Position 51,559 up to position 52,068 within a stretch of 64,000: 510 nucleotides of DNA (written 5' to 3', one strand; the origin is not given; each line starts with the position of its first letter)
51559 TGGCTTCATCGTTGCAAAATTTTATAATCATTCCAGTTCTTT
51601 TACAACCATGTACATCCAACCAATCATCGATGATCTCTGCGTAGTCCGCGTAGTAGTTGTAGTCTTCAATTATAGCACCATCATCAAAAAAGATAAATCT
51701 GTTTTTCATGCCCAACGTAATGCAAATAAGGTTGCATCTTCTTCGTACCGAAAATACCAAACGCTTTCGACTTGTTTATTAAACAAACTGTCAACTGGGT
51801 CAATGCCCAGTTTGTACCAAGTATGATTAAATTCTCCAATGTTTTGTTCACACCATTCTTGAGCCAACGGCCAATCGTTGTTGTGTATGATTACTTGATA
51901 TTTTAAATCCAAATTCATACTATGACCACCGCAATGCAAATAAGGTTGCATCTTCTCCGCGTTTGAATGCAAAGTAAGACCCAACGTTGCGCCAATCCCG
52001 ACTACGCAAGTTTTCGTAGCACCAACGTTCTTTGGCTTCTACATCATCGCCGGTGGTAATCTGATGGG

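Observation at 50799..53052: Tandem array of about ten small paralogous genes with a conserved C-terminal motif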

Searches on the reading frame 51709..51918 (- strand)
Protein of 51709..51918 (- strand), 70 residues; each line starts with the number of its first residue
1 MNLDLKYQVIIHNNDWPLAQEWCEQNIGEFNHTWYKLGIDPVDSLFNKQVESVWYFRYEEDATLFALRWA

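Call 4: search_protein_families(library=pfam, max_evalue=1, proteins=[window:51709-51918:-])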
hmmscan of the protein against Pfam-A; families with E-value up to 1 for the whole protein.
seq(70 aa): 0 families

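Call 5: search_protein_families(library=phrogs, max_evalue=0.1, proteins=[window:51709-51918:-])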
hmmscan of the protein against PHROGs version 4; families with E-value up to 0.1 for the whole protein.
seq(70 aa): 0 families

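Call 15: find_homologous_proteins(query=A2, max_evalue=0.01)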
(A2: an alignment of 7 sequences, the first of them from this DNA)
Query A2 (7 sequences) (70 aa, profile of the alignment): 273 proteins with E <= 0.01 among 498 candidates; the best 120 are listed.
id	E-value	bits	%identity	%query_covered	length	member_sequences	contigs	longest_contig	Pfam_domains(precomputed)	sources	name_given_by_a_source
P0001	4.2e-22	96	100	100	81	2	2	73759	-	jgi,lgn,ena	-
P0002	3.4e-16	77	39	73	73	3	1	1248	-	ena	-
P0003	5.4e-16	76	72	100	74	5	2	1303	-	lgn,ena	-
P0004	2.2e-15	74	76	100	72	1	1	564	-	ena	-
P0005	3.0e-15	74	34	70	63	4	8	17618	-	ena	-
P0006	5.5e-15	73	67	100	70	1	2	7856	-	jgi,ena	jgi:hypothetical protein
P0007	2.4e-14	71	31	87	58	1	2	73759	-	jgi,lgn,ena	-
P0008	2.8e-14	71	63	99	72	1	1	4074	-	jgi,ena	-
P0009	3.8e-14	71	71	100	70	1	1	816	-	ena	-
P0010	1.9e-13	68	69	100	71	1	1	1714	-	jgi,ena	jgi:hypothetical protein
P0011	3.2e-13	68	58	100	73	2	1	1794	-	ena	-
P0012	3.8e-13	67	69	100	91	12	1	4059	-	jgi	jgi:hypothetical protein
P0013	5.9e-13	67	31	87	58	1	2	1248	-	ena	-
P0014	1.0e-12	66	68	100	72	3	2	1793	-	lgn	-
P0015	2.1e-12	65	33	70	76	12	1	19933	-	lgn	-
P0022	1.5e-10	59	34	73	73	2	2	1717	-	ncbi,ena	-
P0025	2.1e-10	59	48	33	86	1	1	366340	-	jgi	jgi:hypothetical protein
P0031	8.8e-10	57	50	31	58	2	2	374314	-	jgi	jgi:hypothetical protein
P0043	4.3e-9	54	33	70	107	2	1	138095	-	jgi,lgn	-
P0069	7.2e-8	50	43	33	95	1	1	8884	-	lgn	-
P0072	8.0e-8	50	27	73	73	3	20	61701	-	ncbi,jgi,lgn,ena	jgi:hypothetical protein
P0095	4.0e-7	48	44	70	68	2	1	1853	-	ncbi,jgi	jgi:hypothetical protein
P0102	7.1e-7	47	48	33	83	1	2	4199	-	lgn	-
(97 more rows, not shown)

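Call 19: list_cluster_members(proteins=[P0022, P0072, P0095])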
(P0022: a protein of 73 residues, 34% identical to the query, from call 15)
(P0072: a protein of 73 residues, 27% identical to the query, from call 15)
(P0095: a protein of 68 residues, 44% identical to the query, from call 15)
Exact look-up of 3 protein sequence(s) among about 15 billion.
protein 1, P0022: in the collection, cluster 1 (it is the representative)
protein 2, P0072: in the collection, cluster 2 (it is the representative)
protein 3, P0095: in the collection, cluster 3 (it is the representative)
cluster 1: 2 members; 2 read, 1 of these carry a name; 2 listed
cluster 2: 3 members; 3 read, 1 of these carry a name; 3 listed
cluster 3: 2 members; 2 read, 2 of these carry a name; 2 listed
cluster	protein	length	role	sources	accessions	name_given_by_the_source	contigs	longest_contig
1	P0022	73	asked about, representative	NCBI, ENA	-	-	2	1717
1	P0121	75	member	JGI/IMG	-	hypothetical protein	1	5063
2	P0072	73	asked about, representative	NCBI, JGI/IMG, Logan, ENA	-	hypothetical protein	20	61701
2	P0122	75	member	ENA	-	-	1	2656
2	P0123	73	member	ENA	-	-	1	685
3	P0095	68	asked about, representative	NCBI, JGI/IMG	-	hypothetical protein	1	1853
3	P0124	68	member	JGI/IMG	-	hypothetical protein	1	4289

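Call 22: find_encoding_contigs(protein=P0031, flank=6000, max_places=3)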
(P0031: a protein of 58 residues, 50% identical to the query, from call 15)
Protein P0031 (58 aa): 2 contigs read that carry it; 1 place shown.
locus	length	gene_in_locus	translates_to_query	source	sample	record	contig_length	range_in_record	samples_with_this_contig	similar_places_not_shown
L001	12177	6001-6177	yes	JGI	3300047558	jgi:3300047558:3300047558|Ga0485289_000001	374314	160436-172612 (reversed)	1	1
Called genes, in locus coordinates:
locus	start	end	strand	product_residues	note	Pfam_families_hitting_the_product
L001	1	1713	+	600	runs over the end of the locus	PF02310:B12-binding, PF04055:Radical_SAM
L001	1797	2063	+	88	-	PF14090:HTH_39 (weak)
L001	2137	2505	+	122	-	-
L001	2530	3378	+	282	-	PF00149:Metallophos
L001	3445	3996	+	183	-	-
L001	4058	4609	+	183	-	PF13609:Porin_4 (weak)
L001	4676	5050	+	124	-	-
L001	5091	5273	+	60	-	-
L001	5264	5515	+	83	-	-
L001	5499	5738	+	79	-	-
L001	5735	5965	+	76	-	-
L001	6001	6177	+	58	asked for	-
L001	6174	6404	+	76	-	-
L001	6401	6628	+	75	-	-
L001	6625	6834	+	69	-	-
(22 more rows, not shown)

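Call 24: search_protein_representatives(alignment_id=A2)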
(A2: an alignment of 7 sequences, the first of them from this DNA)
Query: 7 sequences, 69 profile positions. Proteins with E-value up to 0.001 (for the whole library): 1080; up to 1e-10: 4; up to 1e-30: 0. The best 150 are listed.
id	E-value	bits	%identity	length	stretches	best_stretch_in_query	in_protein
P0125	5.6e-13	65.1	-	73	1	6-68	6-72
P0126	1.5e-11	60.5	-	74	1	5-69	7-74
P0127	6.3e-11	58.6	-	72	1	7-69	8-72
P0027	6.7e-11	58.5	-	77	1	1-69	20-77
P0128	1.3e-10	57.6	-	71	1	17-68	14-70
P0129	1.3e-10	57.5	-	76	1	1-69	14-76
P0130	2.3e-10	56.7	-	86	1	8-69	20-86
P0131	3.5e-10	56.2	-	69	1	8-69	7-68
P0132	3.0e-09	53.2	-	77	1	1-68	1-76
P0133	5.2e-09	52.4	-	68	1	14-69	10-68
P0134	6.9e-09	52.0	-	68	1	5-69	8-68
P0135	7.7e-09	51.9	-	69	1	6-68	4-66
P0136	9.1e-09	51.6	-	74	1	13-68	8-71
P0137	1.2e-08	51.3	-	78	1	13-69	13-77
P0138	1.2e-08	51.2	-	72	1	1-69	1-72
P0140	1.5e-08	50.9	-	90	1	5-69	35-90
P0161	1.5e-07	47.7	-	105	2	6-69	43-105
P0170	2.2e-07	47.2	-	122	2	5-69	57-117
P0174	2.8e-07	46.9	-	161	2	10-68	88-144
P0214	1.2e-06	44.9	-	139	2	13-68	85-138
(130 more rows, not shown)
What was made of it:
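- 1080 clusters at 50% identity with E of 1e-3 or better, among 1.84 billion representatives (call 24).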

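Call 28: search_solved_structures(query=A3, max_evalue=10, show_alignments=2)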
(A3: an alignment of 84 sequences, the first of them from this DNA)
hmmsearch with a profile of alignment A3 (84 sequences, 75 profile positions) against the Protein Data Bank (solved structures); distinct sequences matched with E-value up to 10: 22.
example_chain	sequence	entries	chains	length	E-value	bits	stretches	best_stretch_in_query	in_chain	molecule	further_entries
9dbo_C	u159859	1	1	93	0.13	15.4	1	12-45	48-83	Serine/threonine-protein kinase mTOR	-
9piu_D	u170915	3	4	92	0.14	15.4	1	12-45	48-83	Serine/threonine-protein kinase mTOR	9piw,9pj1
5gpg_B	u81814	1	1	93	0.14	15.3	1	12-45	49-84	Serine/threonine-protein kinase mTOR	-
1nsg_B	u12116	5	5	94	0.14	15.3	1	12-45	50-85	FKBP-RAPAMYCIN ASSOCIATED PROTEIN (FRAP) | FRAP | Serine/threonine-protein kinase mTOR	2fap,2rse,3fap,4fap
9ngt_C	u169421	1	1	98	0.14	15.3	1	12-45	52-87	Serine/threonine-protein kinase mTOR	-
9dl0_G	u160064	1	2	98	0.14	15.3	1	12-45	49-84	Serine/threonine-protein kinase mTOR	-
4drh_B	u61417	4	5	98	0.15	15.3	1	12-45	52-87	Serine/threonine-protein kinase mTOR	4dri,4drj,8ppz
1fap_B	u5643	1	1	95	0.15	15.3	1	12-45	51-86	FRAP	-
8er6_B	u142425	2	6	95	0.15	15.3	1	12-45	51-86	non-specific serine/threonine protein kinase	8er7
5wbh_A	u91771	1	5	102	0.15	15.2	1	12-45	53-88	Serine/threonine-protein kinase mTOR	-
1aue_A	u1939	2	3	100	0.15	15.2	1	12-45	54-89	FKBP-RAPAMYCIN ASSOCIATED PROTEIN | FKBP12-rapamycin complex-associated protein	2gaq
7ldf_A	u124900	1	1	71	0.17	15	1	32-66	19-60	Minimal thioredoxin fold protein, ems_thioM_802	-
2npu_A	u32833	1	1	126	0.21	14.8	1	12-45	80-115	FKBP12-rapamycin complex-associated protein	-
6m4u_B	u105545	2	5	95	0.3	14.2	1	12-44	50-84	Serine/threonine-protein kinase mTOR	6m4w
8xi9_A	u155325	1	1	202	0.46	13.7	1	13-45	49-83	FRB-FKBP fusion protein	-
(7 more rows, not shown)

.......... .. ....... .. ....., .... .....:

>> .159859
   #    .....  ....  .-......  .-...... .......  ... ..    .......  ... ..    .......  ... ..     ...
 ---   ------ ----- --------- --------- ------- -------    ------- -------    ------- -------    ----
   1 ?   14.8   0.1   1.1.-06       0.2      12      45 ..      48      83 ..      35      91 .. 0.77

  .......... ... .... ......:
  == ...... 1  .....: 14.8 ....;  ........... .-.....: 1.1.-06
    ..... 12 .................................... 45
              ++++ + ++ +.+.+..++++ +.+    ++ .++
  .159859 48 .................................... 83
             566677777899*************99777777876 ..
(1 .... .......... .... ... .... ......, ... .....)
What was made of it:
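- On Characterised anti-defence or host-takeover proteins: The best PDB profile search E-value is 0.13 (call 28).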

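Call 29: search_protein_families(library=pfam, alignment_id=A3, max_evalue=0.1)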
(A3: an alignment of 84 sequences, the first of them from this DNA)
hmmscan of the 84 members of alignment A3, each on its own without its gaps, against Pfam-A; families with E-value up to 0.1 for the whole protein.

A. member 1, seq(70 aa): 0 families

B. families by the number of members that match (of 84 scanned): 14 families
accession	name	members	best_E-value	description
PF14813.11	NADH_B2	1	0.0028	NADH dehydrogenase 1 beta subcomplex subunit 2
PF06100.17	MCRA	1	0.005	MCRA family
PF18517.6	LZ3wCH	1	0.011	Leucine zipper with capping helix domain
PF14008.11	Metallophos_C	1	0.017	Iron/zinc purple acid phosphatase-like protein C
PF12197.13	lci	1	0.018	LCI fold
PF13913.12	zf-C2HC_2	1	0.03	zinc-finger of a C2HC-type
PF03472.21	Autoind_bind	1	0.032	Autoinducer binding domain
PF02365.20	NAM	1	0.042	No apical meristem (NAM) protein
PF20050.4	DUF6452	1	0.042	Family of unknown function (DUF6452)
PF23728.1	Tubby_C_like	1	0.045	Tubby C-terminal like domain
PF13921.12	Myb_DNA-bind_6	1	0.048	Myb-like DNA-binding domain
PF08992.16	QH-AmDH_gamma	1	0.049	Quinohemoprotein amine dehydrogenase, gamma subunit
PF23767.2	TscA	1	0.059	TscA antitoxin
PF18824.6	LPD11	1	0.097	Large polyvalent protein-associated domain 11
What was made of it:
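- On ACT domain / ferredoxin-like fold: No Pfam ACT hit appears in 84 members (call 29).
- On KH / RRM RNA-binding domains: No Pfam hit in the ten genes or in 84 members (calls 4, 29).
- Closest known: ACT / ferredoxin-like beta-alpha-beta-beta-alpha-beta domains. Different: Sequence identity is 11% and no Pfam ACT match appears in 84 members (call 29).
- Closest known: KH and RRM single-stranded nucleic-acid-binding domains. Different: There are no KH or RRM Pfam hits (call 29).
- No Pfam KH, RRM or ACT signal appears in 84 members (call 29).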

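Call 30: search_protein_families(library=phrogs, alignment_id=A3, max_evalue=0.01)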
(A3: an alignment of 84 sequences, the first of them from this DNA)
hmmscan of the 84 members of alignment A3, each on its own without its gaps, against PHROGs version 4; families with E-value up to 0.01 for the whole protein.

A. member 1, seq(70 aa): 0 families

B. families by the number of members that match (of 84 scanned): 2 families
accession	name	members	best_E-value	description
phrog_18036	-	1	0.0021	-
phrog_32485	-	1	0.0029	-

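Call 31: predict_structure(alignment_id=A3)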
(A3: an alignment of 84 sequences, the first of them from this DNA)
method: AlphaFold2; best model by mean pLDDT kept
length: 70 residues; sequences in the alignment: 84
mean_pLDDT: 86.2   pTM: 0.72
mean pLDDT of the five models: 86.2, 85.1, 83.7, 83.1, 83.1
residues with pLDDT >= 90: 40; 70-90: 17; 50-70: 13; < 50: 0
segments of 3 or more residues with pLDDT < 50: none
pLDDT, mean of each block of 10 residues (from residue 1): 83 87 95 85 66 94 93
secondary structure, 60 per line:
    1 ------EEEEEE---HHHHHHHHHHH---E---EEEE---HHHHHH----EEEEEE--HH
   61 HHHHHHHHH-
elements in order: E7-12 H16-26 E34-37 H41-46 E51-56 H59-69
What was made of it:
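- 51706..51918 (-): g6, 70 aa, family member. This is the protein whose structure was modelled. AlphaFold2 gives pLDDT 86 and pTM 0.72, with strand 7-12, helix 16-26, strand 34-37, helix 41-46, strand 51-56 and helix 59-69 (call 31).
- On The small-domain family defined here: The g6 model has pLDDT 86, with strand 7-12, helix 16-26, strand 34-37, strand 51-56 and helix 59-69 (call 31).
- On ACT domain / ferredoxin-like fold: Only three strands are predicted (call 31).
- Closest known: ACT / ferredoxin-like beta-alpha-beta-beta-alpha-beta domains. Different: The fourth strand is missing, because the protein ends right after alpha2 (call 31).
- AlphaFold2 gives pLDDT 86 (call 31). The fourth strand of the ferredoxin/ACT fold is missing (call 31). 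A confident single-domain fold is predicted from the alignment (call 31).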

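Call 37: fold_search(model_id=the predicted structure, library=viral)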
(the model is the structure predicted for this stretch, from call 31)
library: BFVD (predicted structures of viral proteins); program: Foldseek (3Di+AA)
matches with E <= 10: 286; with E <= 0.001: 0
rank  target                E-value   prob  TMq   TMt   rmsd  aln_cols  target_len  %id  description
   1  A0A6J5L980            1.8e-03  1.00  0.70  0.54   2.9        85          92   21  Uncharacterized protein [uncultured Caudovirales phage]
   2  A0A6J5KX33            2.2e-03  1.00  0.62  0.48   6.5        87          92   24  Uncharacterized protein [uncultured Caudovirales phage]
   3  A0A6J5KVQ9            6.6e-03  1.00  0.68  0.59   4.1        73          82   15  Uncharacterized protein [uncultured Caudovirales phage]
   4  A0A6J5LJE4            9.2e-03  1.00  0.64  0.50   5.9        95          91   18  Uncharacterized protein [uncultured Caudovirales phage]
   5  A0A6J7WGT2            1.1e-02  1.00  0.72  0.61   3.3        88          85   22  Uncharacterized protein [uncultured Caudovirales phage]
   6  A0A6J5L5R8            1.1e-02  1.00  0.58  0.51   3.6        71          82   24  Uncharacterized protein [uncultured Caudovirales phage]
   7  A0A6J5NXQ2            1.9e-02  1.00  0.65  0.52   3.6        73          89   19  Uncharacterized protein [uncultured Caudovirales phage]
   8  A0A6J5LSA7            2.0e-02  1.00  0.69  0.57   3.0        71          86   17  Uncharacterized protein [uncultured Caudovirales phage]
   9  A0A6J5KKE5            2.4e-02  0.98  0.54  0.52   5.5        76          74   24  Uncharacterized protein [uncultured Caudovirales phage]
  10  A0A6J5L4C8            3.2e-02  0.99  0.52  0.63   3.8        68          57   29  Uncharacterized protein [uncultured Caudovirales phage]
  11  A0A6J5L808            3.4e-02  0.99  0.61  0.59   5.7        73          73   18  Uncharacterized protein [uncultured Caudovirales phage]
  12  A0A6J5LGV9            3.6e-02  0.98  0.54  0.57   4.6        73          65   23  Uncharacterized protein [uncultured Caudovirales phage]
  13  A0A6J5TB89            3.9e-02  1.00  0.67  0.72   2.1        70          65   20  Uncharacterized protein [uncultured Caudovirales phage]
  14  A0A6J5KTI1            3.9e-02  1.00  0.68  0.57   4.6        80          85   21  Uncharacterized protein [uncultured Caudovirales phage]
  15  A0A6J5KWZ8            4.1e-02  1.00  0.66  0.72   2.0        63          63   16  Uncharacterized protein [uncultured Caudovirales phage]
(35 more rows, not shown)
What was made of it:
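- On Characterised anti-defence or host-takeover proteins: BFVD hits are all uncharacterised (call 37).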

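Call 38: search_dna_similar(query=window:51709-51918:-, collection=phages, mode=protein, max_evalue=10, max_rows=25)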
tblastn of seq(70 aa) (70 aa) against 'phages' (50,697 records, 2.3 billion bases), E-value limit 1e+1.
Records with a match: 1; places in all: 1; records where one place covers at least 80% of the query: 0.
Best place of each record, by identity: <60% 1.
By first word of the organism name: Bacteriophage 1.
By host as written in the record: Helicobacter apodemus MIT-03-7007 genome 1.
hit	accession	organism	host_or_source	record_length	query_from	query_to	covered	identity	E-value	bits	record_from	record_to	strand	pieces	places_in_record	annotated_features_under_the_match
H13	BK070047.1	Bacteriophage sp.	Helicobacter apodemus MIT-03-7007 genome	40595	5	47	61%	37.2%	1e+0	32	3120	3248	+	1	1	hypothetical protein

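Call 52: find_encoding_contigs(protein=P0005, flank=8000, max_places=4)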
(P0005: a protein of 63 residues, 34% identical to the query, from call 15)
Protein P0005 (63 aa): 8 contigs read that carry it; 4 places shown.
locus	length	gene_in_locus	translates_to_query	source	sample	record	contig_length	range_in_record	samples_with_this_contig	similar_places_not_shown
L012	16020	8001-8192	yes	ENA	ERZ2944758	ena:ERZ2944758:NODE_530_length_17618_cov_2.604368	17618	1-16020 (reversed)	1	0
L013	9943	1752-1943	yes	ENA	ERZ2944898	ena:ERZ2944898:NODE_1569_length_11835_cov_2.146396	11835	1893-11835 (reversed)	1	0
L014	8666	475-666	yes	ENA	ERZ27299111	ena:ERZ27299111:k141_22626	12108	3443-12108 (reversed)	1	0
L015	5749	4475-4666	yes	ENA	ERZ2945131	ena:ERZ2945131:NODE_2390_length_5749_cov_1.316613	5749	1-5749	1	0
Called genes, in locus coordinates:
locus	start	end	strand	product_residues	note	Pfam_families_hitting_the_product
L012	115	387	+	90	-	-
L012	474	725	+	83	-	-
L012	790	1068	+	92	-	-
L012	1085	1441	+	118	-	-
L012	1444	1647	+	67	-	-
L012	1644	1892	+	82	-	PF23835:DUF7205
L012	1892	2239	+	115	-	-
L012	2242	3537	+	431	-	PF01068:DNA_ligase_A_M, PF14743:DNA_ligase_OB_2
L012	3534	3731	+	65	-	-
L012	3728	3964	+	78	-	-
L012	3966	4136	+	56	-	-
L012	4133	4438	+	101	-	PF10902:WYL_2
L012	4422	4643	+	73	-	-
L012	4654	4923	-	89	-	-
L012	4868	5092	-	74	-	-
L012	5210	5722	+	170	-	-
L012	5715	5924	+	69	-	-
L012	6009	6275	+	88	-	-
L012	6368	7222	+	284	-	PF00149:Metallophos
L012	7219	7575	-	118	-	-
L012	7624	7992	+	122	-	-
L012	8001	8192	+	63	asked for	-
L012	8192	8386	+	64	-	-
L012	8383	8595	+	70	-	-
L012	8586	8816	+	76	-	-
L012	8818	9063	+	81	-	-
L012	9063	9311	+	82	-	-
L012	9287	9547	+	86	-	-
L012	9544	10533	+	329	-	PF08240:ADH_N, PF00107:ADH_zinc_N, PF13602:ADH_zinc_N_2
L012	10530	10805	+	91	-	-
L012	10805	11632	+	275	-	-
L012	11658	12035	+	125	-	-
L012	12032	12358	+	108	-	-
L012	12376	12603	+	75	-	-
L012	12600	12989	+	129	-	-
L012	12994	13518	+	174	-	-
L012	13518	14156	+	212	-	-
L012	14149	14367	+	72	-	PF01176:eIF-1a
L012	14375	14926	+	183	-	PF00081:Sod_Fe_N, PF02777:Sod_Fe_C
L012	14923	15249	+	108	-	PF01521:Fe-S_biosyn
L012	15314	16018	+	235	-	?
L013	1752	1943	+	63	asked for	-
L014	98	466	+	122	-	-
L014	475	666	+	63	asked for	-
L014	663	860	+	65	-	-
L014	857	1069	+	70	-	-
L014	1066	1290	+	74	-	-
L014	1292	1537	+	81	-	-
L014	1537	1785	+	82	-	-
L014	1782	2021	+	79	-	-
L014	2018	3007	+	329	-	PF08240:ADH_N, PF00107:ADH_zinc_N, PF13602:ADH_zinc_N_2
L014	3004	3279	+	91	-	-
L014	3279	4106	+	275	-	-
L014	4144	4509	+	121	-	-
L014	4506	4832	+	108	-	-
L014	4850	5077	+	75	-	-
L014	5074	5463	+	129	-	-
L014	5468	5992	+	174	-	-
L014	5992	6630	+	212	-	-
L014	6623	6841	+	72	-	PF01176:eIF-1a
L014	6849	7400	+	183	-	PF00081:Sod_Fe_N, PF02777:Sod_Fe_C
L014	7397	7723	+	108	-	PF01521:Fe-S_biosyn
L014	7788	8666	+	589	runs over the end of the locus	-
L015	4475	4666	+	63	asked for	-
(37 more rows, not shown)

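Call 56: find_homologous_proteins(query=A3, max_evalue=0.001)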
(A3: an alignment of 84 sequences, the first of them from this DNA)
Query A3 (84 sequences) (70 aa, profile of the alignment): 148 proteins with E <= 0.001 among 262 candidates; the best 120 are listed.
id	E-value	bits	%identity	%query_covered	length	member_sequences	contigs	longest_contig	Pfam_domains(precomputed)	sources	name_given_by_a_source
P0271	1.1e-21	94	31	73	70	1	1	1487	-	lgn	-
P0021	3.4e-19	86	41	70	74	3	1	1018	-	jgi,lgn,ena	jgi:hypothetical protein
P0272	1.7e-18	84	40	70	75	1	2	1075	-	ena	-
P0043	1.9e-18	84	33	70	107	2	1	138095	-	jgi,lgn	-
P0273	3.8e-18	83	31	84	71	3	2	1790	-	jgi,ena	jgi:hypothetical protein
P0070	4.8e-18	83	32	94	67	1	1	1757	-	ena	-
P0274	1.4e-17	81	26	73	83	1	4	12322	-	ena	-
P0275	1.6e-17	81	29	73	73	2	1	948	-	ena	-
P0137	2.1e-17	81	29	73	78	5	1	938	-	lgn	-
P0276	2.3e-17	80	31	73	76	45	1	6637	-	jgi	jgi:hypothetical protein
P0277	2.4e-17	80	24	73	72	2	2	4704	-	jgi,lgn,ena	jgi:hypothetical protein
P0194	3.2e-17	80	29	70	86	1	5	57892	-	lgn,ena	-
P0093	3.5e-17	80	38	71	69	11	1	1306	-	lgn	-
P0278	4.5e-17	79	24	73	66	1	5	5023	-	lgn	-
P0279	5.5e-17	79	37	73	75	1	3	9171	-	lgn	-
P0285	7.7e-17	79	29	73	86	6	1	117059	-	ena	-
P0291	2.6e-16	77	27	73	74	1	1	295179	-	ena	-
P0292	3.4e-16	77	30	76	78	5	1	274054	-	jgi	jgi:hypothetical protein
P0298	8.6e-16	75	26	77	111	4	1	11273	-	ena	-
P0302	1.1e-15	75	26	73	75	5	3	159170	-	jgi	-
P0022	1.8e-15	74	34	73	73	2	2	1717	-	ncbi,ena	-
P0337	4.0e-14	70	27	70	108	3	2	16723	-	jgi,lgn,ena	jgi:hypothetical protein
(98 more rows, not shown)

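Call 57: find_encoding_contigs(protein=P0291, flank=7000, max_places=1)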
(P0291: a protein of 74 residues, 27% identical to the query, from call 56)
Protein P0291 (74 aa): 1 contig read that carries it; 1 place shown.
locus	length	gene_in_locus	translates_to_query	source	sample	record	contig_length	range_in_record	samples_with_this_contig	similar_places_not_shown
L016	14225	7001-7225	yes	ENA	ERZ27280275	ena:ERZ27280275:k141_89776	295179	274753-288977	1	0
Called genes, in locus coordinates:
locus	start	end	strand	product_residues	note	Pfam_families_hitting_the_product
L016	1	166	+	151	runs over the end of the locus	-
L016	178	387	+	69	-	-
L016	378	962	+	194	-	-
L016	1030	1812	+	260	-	-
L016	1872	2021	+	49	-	-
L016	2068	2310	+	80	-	-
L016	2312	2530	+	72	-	-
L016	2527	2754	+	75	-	-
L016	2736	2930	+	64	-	-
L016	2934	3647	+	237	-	-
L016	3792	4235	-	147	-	-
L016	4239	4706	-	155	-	-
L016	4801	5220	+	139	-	-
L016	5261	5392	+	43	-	-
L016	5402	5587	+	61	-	-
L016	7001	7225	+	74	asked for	-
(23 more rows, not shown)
